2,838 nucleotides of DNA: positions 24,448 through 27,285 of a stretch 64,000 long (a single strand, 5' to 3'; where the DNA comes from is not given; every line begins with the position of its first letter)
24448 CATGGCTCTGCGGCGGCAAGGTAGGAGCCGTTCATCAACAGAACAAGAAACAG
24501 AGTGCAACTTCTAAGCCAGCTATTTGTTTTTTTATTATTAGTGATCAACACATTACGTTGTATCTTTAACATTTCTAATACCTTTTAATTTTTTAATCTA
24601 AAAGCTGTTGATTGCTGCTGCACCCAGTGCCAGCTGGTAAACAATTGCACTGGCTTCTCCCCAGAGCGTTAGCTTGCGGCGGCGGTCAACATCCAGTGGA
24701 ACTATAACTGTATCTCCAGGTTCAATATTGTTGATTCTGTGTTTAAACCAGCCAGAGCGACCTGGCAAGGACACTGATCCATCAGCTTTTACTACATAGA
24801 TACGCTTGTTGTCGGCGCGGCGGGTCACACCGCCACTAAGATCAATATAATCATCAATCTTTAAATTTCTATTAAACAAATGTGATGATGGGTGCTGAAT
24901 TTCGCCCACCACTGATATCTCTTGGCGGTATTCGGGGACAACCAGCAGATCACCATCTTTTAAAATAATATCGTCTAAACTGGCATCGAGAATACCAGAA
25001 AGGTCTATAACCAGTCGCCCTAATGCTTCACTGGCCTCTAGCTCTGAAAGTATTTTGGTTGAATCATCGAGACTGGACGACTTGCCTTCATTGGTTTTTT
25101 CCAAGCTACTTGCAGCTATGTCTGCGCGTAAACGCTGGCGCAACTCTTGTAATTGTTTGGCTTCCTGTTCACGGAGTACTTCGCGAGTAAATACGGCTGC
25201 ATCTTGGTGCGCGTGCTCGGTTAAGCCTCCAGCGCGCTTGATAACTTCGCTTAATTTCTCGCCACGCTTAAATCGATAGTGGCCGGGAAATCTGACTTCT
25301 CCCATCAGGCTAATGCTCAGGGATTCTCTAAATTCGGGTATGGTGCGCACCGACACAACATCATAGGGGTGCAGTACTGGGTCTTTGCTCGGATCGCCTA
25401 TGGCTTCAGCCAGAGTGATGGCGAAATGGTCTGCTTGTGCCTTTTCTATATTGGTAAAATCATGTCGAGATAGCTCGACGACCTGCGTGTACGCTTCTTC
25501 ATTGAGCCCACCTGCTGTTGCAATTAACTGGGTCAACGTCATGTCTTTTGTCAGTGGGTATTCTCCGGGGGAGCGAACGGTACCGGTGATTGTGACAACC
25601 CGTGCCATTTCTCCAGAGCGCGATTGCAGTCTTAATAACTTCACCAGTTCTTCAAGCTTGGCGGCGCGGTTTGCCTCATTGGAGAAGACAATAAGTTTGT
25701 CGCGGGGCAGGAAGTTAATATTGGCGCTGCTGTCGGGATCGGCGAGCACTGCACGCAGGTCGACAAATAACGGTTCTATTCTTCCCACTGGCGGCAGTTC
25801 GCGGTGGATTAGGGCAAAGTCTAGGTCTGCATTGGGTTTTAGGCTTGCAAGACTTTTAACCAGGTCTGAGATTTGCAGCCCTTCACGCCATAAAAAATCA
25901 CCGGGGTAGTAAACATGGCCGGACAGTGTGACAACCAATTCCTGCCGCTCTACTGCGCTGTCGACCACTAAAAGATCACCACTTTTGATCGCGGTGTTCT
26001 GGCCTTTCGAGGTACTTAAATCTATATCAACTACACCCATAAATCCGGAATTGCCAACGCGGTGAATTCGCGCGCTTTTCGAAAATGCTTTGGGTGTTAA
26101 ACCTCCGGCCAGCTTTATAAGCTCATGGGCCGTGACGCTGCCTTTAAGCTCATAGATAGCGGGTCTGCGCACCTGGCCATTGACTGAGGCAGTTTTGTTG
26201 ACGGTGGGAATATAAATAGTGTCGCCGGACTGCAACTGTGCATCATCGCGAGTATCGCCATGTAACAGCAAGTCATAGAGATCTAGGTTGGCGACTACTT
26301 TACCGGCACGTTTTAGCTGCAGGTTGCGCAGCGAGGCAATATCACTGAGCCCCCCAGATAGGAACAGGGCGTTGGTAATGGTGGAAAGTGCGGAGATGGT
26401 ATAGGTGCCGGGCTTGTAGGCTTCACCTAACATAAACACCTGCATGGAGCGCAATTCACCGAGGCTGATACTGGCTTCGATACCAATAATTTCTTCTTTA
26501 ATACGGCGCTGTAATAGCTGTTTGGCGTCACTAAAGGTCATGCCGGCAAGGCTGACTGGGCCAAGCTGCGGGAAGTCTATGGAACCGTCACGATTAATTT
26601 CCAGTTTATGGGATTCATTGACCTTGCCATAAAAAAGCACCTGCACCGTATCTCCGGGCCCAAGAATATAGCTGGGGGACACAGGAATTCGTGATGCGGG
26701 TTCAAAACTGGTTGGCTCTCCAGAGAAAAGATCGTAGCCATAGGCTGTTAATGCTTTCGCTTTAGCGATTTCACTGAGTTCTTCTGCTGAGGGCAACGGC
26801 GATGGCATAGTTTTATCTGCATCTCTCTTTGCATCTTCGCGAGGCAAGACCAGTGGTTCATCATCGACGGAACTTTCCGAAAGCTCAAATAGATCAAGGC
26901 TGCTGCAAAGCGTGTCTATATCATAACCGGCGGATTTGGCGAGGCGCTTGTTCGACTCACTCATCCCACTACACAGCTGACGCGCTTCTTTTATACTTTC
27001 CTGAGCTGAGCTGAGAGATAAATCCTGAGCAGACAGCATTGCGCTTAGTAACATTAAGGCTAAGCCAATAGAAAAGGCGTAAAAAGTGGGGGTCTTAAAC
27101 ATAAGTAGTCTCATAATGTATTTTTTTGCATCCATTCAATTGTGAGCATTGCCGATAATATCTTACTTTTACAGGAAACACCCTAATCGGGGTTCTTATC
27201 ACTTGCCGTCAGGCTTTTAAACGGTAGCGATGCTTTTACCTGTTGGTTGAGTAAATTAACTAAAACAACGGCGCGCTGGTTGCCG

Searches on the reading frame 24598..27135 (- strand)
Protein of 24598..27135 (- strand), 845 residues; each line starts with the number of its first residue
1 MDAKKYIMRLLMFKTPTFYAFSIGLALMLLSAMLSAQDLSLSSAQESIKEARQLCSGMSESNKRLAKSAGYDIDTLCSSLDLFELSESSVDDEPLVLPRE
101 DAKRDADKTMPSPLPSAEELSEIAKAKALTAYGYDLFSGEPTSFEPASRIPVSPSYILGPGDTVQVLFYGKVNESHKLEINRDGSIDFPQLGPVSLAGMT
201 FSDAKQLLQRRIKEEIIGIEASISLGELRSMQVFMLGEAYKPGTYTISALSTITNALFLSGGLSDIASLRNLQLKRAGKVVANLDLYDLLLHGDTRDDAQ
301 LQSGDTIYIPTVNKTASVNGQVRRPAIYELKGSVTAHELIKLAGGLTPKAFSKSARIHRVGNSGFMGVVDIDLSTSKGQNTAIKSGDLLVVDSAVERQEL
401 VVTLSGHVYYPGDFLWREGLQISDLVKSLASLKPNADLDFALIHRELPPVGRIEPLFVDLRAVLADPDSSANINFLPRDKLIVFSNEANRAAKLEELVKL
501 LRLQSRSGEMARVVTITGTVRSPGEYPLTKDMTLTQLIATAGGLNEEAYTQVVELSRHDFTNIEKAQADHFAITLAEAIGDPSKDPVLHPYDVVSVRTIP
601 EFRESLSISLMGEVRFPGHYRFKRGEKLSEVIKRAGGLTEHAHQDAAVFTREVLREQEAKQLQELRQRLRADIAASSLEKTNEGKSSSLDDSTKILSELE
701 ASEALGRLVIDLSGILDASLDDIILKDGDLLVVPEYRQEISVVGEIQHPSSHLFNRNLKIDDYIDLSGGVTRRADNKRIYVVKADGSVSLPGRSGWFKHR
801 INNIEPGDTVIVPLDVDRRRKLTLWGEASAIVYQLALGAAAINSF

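Call 65: search_protein_families(library=pfam, proteins=[window:24598-27135:-], max_evalue=1e-10)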
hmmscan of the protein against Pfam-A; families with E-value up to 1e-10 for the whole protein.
window:24598-27135:- (845 aa): 3 families
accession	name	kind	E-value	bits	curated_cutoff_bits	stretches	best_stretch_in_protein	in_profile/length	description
PF10531.15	SLBB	-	4.5e-47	158.1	27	1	513-557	1-45/55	SLBB domain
PF22461.2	SLBB_2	-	6.6e-37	125.9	27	0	514-596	3-79/79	SLBB domain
PF02563.21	Poly_export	-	2.1e-17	63.5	28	1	152-223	3-74/77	Polysaccharide biosynthesis/export protein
